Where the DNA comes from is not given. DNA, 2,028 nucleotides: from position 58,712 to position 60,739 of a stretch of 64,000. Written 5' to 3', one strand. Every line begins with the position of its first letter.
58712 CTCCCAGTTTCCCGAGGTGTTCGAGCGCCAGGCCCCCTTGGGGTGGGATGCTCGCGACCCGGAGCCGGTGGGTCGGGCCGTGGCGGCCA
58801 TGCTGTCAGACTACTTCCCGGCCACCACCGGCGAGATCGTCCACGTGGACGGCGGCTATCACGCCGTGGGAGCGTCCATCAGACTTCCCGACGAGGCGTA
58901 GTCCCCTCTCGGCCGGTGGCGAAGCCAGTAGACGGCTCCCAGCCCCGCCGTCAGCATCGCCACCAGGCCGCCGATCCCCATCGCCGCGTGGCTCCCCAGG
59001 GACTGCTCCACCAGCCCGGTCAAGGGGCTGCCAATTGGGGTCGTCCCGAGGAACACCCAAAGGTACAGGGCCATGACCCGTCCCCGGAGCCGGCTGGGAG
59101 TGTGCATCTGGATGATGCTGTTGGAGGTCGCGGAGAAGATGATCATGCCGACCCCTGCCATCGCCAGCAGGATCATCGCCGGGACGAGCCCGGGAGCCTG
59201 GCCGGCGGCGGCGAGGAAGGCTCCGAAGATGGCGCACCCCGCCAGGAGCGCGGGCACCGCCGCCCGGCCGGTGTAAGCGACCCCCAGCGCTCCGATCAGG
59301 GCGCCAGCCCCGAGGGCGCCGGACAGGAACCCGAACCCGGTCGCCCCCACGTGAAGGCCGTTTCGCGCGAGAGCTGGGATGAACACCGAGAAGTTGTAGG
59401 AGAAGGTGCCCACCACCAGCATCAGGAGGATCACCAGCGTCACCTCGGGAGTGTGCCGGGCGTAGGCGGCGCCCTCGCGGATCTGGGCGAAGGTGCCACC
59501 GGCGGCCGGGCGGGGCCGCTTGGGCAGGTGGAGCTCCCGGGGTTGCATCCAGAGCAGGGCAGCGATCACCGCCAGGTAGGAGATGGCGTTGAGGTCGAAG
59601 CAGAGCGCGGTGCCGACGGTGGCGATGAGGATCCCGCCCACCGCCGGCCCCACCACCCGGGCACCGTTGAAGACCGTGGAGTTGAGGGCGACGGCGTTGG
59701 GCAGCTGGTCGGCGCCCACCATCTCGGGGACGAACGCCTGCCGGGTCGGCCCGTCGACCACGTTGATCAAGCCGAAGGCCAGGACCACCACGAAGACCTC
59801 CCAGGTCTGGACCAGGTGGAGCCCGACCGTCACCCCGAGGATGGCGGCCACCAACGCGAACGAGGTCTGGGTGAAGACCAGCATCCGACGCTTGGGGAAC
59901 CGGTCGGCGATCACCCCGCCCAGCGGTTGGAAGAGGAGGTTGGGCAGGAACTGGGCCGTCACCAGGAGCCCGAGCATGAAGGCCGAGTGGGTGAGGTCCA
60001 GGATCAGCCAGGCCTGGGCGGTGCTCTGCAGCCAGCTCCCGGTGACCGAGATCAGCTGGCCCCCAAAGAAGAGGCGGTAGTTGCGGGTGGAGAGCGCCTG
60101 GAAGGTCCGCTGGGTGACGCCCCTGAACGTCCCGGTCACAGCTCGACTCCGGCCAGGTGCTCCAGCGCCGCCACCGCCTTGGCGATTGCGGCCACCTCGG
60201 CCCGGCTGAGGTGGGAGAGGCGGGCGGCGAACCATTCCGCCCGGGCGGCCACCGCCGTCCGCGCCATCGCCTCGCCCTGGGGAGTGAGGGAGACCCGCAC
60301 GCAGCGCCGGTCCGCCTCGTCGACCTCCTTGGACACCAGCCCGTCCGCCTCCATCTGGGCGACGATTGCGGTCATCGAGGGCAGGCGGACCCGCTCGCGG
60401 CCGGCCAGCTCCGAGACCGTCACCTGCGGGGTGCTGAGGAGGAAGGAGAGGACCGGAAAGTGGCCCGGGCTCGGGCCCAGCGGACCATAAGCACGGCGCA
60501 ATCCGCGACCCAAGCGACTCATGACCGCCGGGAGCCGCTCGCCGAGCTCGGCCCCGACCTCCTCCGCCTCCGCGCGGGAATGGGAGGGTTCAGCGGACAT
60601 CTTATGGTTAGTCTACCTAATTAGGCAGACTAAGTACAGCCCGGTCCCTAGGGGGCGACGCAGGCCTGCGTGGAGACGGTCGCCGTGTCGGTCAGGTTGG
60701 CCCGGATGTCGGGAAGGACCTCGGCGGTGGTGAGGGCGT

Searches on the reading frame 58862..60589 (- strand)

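Call 69: search_protein_families(library=pfam, proteins=[window:58862-60589:-], max_evalue=0.00001)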
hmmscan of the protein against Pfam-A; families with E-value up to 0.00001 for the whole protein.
window:58862-60589:- (576 aa): 2 families
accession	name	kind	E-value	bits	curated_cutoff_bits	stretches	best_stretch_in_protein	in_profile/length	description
PF05977.19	MFS_3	-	7.1e-64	216.6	27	1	162-563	3-402/524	Transmembrane secretion effector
PF07690.21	MFS_1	-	3.1e-35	122.2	33.4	2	175-510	2-336/347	Major Facilitator Superfamily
